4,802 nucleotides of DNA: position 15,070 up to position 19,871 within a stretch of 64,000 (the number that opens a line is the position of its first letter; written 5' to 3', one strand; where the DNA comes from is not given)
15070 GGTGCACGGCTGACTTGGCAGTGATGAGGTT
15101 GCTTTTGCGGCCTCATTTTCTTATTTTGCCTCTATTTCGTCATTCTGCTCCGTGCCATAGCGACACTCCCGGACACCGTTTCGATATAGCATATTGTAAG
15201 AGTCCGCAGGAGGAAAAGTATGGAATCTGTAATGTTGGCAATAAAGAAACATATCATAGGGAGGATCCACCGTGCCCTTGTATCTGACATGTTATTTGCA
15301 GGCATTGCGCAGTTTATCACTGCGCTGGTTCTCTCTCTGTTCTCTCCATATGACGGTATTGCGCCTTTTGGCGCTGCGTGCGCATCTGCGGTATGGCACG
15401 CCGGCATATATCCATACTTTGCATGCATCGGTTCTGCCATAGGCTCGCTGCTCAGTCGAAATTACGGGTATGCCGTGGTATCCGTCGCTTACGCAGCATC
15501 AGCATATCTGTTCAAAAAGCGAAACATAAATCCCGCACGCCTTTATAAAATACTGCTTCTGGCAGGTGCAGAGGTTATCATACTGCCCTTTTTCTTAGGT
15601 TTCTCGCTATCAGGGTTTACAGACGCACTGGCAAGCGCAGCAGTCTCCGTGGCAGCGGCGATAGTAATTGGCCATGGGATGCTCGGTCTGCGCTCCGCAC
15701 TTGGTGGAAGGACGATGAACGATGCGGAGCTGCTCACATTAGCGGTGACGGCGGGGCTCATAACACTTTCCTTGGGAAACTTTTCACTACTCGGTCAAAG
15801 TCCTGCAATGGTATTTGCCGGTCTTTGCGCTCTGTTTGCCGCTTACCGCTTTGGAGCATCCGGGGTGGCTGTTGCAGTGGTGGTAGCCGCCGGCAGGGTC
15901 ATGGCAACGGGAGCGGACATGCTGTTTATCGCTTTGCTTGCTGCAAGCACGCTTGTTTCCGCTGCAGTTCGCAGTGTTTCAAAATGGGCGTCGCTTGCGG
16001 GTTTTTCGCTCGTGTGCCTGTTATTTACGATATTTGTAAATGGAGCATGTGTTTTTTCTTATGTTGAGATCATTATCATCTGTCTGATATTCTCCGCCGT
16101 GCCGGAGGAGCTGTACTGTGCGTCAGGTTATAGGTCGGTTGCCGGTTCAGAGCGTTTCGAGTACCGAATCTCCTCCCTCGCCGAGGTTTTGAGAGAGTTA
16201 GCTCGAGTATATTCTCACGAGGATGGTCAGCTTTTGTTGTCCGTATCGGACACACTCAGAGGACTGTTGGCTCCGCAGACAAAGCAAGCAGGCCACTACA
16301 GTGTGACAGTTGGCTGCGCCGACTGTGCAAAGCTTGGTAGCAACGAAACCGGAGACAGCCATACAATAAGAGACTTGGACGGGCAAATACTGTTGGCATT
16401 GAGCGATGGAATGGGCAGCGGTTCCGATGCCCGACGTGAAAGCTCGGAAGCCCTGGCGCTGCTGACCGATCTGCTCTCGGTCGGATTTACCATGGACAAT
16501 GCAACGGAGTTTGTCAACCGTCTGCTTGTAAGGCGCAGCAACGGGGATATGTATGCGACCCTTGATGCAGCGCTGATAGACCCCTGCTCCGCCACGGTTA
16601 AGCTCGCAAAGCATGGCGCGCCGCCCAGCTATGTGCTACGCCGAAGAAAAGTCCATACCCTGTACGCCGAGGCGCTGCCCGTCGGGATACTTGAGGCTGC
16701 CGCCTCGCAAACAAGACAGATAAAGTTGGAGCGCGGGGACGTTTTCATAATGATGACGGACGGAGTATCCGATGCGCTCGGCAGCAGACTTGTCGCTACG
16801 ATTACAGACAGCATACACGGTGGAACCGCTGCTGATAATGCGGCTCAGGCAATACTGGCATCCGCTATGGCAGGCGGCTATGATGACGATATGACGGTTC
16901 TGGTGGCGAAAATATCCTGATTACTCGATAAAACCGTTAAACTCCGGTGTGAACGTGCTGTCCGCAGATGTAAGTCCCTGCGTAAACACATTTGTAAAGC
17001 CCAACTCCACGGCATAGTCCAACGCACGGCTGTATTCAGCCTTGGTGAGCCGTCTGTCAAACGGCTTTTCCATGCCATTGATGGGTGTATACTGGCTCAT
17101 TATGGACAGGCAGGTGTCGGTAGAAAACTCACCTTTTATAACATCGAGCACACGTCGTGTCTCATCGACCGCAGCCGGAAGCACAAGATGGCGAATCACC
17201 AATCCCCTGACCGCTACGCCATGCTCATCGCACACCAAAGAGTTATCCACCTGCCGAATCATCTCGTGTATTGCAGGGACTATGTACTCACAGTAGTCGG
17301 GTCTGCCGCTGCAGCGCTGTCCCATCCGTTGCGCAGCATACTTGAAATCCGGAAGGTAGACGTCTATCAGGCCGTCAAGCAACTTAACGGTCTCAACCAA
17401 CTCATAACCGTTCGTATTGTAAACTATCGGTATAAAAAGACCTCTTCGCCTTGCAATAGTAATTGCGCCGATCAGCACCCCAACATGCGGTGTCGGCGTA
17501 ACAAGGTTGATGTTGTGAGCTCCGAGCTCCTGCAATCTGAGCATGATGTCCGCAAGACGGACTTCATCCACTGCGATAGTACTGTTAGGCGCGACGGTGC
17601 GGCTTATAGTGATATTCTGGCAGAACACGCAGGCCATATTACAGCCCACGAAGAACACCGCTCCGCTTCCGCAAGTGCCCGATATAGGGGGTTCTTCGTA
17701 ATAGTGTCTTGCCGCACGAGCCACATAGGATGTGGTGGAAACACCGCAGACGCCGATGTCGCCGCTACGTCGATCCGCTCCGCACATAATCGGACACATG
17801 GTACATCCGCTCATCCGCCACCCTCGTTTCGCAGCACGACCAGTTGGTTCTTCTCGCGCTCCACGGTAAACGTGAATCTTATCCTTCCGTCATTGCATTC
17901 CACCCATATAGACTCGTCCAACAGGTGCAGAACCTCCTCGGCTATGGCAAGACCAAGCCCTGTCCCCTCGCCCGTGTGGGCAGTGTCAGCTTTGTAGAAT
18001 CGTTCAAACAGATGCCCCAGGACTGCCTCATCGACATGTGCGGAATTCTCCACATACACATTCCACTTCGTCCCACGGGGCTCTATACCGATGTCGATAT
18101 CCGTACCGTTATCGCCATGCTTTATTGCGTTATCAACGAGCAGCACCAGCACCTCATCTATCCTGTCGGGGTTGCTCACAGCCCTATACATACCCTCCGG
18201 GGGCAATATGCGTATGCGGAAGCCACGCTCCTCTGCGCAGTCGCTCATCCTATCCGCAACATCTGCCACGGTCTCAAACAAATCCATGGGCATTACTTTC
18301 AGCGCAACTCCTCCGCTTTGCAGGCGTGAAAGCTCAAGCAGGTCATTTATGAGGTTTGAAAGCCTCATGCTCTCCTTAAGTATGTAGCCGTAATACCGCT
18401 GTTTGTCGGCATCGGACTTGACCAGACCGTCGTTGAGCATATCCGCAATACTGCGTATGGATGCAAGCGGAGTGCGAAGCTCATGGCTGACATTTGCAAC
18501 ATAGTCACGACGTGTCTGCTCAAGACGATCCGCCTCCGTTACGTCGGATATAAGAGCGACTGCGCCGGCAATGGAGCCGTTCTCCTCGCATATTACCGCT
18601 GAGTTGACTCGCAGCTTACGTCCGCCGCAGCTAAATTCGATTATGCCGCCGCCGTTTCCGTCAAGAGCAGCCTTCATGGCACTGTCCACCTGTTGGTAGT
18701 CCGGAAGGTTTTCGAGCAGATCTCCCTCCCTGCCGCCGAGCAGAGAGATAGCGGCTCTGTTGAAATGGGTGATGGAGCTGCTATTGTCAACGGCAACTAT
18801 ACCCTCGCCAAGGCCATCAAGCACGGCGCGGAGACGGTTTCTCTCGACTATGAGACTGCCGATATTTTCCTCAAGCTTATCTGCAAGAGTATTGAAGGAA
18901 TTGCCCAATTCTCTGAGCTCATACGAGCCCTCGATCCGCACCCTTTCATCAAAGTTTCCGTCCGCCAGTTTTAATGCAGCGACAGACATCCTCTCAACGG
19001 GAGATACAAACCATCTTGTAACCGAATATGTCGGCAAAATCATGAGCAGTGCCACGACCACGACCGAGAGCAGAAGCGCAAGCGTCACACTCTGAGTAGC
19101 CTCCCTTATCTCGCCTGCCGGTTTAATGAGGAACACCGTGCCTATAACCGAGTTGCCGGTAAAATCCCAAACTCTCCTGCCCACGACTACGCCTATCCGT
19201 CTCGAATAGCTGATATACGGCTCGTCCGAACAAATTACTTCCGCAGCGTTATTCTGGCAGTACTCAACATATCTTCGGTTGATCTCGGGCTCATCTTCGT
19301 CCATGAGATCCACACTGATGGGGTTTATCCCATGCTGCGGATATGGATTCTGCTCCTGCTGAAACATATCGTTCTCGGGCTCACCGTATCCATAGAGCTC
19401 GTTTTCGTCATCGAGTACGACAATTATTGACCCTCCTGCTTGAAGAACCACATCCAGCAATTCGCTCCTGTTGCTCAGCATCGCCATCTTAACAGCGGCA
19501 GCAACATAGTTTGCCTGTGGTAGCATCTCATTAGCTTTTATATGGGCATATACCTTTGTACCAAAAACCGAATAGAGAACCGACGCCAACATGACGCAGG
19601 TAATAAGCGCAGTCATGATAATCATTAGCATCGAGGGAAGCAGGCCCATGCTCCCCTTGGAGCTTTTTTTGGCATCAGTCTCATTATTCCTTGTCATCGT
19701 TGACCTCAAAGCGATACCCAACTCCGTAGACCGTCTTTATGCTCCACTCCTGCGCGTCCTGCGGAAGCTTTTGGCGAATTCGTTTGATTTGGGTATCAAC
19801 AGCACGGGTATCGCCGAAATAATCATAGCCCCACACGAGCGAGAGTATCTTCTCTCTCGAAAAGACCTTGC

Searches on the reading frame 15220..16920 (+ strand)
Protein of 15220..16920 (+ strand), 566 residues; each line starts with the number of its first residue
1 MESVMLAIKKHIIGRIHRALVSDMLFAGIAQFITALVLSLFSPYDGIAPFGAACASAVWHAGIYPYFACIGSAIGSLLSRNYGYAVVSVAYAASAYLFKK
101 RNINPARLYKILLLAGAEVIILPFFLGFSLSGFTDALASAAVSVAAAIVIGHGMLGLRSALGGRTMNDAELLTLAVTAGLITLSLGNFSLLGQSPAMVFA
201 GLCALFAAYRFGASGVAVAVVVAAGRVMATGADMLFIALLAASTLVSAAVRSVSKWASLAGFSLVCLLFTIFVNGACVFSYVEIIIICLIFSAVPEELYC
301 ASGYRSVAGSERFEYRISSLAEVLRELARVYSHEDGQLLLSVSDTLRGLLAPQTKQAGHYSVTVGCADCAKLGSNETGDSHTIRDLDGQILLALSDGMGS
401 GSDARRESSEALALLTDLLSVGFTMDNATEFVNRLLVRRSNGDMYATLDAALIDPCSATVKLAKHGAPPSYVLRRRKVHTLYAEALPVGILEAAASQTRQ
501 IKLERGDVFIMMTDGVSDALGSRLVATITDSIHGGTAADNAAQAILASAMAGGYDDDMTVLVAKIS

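Call 35: search_protein_families(library=pfam, proteins=[window:15220-16920:+], max_evalue=0.00001)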
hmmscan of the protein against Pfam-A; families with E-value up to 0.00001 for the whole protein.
window:15220-16920:+ (566 aa): 2 families
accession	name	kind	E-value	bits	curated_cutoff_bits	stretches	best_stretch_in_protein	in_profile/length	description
PF07228.17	SpoIIE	-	1.2e-28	100.9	25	1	387-565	2-191/192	Stage II sporulation protein E (SpoIIE)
PF13672.11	PP2C_2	-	8.8e-06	25.8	24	0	379-445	14-77/209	Protein phosphatase 2C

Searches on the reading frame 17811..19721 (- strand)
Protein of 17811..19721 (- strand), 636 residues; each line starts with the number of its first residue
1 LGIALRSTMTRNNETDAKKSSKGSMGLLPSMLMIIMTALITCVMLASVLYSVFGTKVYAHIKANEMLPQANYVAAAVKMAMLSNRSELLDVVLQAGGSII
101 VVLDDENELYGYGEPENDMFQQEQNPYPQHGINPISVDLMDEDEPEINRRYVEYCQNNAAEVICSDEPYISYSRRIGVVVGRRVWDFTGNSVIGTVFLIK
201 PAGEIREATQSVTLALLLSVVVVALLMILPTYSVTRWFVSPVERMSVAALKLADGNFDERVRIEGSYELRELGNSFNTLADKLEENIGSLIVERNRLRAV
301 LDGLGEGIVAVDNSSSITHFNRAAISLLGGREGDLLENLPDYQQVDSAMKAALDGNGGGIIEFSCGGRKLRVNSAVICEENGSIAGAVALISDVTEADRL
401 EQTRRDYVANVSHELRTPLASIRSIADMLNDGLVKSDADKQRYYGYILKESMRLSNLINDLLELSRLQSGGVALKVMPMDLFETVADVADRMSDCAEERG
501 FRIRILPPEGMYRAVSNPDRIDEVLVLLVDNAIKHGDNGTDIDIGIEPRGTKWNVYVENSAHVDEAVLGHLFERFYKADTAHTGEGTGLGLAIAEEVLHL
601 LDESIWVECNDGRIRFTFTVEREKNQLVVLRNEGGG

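Call 35: search_protein_families(library=pfam, proteins=[window:17811-19721:-], max_evalue=0.00001)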
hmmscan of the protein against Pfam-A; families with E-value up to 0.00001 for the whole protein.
window:17811-19721:- (636 aa): 4 families
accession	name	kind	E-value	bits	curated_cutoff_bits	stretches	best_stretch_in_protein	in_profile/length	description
PF00512.31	HisKA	-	3.4e-19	69.1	26.9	1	404-470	2-66/66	His Kinase A (phospho-acceptor) domain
PF02518.31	HATPase_c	-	5.4e-16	59.4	26.4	1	517-621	2-108/111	Histidine kinase-, DNA gyrase B-, and HSP90-like ATPase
PF00672.30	HAMP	-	1.7e-13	51.1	25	1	234-285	2-53/53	HAMP domain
PF13188.13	PAS_8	-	4.3e-06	26.9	21.8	0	295-343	1-51/65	PAS domain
